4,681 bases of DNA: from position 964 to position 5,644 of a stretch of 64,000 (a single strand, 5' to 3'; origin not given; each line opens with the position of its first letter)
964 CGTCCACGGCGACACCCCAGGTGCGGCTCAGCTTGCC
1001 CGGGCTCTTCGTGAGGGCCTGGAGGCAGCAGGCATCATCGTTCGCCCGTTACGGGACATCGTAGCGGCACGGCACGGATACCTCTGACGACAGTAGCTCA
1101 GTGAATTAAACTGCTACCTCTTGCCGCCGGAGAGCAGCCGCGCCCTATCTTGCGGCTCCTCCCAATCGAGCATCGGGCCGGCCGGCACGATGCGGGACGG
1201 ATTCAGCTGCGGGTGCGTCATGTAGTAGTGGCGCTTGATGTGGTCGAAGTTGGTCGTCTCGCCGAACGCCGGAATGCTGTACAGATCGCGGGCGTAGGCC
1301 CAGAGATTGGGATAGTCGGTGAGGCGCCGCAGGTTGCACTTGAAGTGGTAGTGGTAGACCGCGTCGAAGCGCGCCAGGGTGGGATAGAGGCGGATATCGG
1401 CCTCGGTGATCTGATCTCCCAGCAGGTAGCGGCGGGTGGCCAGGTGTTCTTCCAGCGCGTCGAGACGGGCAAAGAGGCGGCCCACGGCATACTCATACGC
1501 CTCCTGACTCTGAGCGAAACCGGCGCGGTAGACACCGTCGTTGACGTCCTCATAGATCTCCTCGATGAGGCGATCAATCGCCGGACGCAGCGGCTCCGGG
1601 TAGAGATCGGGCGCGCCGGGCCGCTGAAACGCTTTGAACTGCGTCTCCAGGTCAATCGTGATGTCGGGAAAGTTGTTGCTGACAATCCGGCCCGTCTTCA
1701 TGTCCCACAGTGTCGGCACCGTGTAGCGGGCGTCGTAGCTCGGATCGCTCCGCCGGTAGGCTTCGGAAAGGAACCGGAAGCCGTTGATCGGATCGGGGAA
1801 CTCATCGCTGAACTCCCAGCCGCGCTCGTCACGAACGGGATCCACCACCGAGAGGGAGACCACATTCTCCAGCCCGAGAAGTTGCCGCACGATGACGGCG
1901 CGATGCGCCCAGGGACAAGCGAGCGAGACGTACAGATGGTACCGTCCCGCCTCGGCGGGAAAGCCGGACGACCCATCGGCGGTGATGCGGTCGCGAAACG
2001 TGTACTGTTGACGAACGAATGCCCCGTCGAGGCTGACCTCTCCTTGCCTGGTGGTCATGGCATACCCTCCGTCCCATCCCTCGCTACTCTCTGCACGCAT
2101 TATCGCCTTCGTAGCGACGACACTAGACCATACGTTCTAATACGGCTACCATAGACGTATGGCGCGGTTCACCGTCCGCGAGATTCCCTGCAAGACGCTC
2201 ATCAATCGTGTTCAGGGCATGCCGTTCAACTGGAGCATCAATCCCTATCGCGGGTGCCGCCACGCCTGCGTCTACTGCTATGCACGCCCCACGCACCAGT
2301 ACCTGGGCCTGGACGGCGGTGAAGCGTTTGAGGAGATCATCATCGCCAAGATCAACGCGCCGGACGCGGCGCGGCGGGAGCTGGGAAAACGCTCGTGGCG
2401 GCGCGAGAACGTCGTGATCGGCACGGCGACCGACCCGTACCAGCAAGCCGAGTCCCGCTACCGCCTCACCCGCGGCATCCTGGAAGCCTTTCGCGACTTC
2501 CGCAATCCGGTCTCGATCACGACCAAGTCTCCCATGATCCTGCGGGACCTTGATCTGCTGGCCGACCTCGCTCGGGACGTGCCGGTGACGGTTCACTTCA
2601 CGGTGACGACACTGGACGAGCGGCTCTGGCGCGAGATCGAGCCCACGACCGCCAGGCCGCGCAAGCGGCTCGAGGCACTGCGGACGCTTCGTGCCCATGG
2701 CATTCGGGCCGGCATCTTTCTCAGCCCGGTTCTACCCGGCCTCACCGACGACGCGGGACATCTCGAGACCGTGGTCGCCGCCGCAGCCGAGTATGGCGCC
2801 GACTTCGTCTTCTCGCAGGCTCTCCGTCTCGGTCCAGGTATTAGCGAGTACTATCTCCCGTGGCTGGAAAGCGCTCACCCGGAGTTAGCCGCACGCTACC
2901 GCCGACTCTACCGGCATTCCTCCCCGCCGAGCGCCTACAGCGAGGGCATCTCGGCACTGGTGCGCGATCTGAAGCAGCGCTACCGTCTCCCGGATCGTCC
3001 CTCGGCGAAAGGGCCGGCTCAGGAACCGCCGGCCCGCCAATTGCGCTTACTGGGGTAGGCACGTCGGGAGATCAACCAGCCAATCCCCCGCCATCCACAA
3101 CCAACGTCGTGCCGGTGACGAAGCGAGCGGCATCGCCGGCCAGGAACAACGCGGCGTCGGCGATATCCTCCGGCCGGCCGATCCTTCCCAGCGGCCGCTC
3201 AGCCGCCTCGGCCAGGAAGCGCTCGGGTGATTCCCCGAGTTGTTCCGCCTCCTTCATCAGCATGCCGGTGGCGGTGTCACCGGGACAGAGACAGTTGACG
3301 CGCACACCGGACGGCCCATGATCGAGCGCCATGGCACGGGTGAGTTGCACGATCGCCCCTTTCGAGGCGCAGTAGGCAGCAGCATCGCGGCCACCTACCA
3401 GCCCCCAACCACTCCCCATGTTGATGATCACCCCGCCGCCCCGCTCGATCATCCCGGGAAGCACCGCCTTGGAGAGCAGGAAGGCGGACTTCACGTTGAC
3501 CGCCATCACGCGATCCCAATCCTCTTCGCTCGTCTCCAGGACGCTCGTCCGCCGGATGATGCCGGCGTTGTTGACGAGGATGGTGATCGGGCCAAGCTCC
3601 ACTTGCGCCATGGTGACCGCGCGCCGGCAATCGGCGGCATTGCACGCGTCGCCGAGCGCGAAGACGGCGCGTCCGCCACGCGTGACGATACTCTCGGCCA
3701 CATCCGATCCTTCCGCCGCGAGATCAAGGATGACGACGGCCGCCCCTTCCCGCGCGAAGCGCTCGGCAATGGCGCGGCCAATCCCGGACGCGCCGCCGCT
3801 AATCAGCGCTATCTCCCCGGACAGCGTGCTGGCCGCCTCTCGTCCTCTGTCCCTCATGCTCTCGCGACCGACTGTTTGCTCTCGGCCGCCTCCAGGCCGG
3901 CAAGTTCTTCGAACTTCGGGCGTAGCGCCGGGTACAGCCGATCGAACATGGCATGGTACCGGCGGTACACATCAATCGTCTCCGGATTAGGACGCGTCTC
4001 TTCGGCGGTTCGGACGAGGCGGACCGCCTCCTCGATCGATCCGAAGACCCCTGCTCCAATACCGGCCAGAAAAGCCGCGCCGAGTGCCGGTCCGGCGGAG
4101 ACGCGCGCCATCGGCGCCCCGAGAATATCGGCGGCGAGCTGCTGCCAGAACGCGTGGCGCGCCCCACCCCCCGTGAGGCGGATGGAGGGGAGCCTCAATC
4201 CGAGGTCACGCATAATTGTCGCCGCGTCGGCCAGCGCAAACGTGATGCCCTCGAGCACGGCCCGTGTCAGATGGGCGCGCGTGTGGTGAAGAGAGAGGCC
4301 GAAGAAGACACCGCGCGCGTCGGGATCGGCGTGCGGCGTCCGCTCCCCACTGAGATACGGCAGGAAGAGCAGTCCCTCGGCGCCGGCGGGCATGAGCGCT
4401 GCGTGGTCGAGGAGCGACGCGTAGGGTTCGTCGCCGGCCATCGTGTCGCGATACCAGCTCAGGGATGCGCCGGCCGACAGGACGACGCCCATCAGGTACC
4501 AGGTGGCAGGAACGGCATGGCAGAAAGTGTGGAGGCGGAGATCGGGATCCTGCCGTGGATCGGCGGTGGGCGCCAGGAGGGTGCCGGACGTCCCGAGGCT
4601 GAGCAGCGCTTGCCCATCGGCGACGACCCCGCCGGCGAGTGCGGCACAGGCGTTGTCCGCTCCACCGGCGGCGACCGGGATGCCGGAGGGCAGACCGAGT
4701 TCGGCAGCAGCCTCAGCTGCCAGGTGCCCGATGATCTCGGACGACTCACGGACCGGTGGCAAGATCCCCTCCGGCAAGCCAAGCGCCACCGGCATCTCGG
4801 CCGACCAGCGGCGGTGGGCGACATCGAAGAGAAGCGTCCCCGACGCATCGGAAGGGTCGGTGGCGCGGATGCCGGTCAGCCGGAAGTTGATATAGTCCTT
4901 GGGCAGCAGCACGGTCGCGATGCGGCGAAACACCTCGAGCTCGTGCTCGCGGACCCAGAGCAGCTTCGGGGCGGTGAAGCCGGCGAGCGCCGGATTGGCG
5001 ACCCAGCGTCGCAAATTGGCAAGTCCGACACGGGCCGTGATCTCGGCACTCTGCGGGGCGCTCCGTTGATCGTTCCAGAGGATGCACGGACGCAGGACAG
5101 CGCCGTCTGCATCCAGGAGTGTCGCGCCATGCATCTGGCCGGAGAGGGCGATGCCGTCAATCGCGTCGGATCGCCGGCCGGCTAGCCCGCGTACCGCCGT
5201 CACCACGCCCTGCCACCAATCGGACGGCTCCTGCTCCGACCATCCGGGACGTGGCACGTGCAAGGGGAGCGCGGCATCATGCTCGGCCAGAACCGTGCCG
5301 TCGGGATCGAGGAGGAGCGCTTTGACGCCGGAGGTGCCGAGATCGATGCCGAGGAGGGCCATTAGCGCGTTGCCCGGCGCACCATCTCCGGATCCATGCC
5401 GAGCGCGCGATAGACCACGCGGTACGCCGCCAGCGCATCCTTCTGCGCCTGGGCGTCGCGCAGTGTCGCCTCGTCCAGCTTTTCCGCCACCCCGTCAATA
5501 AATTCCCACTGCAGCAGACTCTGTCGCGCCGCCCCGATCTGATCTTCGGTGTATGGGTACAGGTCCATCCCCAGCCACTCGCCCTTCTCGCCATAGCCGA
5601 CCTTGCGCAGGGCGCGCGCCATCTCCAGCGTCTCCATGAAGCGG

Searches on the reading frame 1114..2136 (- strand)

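Call 10: search_protein_families(library=pfam, proteins=[window:1114-2136:-], max_evalue=0.0001)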
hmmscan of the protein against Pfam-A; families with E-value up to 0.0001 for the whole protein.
window:1114-2136:- (340 aa): 4 families
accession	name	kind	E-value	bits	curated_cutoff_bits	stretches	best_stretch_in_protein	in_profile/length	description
PF13410.11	GST_C_2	-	2.3e-19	69.7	24.9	1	212-282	2-67/69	Glutathione S-transferase, C-terminal domain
PF00043.30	GST_C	-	6.1e-10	39.7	20.7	1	203-288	13-92/93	Glutathione S-transferase, C-terminal domain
PF13409.12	GST_N_2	-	3.6e-07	31.1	25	1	73-165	1-69/70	Glutathione S-transferase, N-terminal domain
PF14497.11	GST_C_3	-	4.2e-06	27.3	21.6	1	197-289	2-95/104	Glutathione S-transferase, C-terminal domain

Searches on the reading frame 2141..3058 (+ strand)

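Call 62: search_protein_families(library=pfam, proteins=[window:2141-3058:+], max_evalue=0.001)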
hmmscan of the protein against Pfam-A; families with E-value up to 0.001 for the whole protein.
window:2141-3058:+ (305 aa): 2 families
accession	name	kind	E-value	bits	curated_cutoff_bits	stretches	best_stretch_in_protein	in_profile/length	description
PF04055.27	Radical_SAM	-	7.2e-18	65.8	29.5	1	33-204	1-157/166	Radical SAM superfamily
PF08902.16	DUF1848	-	0.00097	19.5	30.5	0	33-48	247-262/262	Domain of unknown function (DUF1848)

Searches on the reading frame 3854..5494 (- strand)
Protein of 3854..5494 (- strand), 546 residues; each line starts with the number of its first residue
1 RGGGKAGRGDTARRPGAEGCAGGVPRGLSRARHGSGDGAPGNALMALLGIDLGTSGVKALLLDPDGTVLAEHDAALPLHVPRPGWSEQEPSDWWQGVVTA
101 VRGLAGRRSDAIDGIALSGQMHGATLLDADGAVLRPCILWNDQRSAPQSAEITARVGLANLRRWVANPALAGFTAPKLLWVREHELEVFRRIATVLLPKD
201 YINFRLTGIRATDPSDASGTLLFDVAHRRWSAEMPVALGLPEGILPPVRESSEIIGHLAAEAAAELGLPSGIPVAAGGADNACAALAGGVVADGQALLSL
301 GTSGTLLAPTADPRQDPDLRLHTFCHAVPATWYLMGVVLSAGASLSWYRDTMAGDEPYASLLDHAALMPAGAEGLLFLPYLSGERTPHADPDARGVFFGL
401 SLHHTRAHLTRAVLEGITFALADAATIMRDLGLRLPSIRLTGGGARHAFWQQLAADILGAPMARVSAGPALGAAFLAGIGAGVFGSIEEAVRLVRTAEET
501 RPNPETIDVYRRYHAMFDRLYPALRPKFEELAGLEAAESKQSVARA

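Call 62: search_protein_families(library=pfam, proteins=[window:3854-5494:-], max_evalue=0.001)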
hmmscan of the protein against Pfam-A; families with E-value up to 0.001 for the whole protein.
window:3854-5494:- (546 aa): 2 families
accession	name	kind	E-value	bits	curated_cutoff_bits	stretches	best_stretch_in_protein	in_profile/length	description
PF00370.27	FGGY_N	-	1.1e-66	225.4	28.8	1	47-286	2-244/245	FGGY family of carbohydrate kinases, N-terminal domain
PF02782.22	FGGY_C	-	5e-36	124.8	27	1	297-480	2-197/198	FGGY family of carbohydrate kinases, C-terminal domain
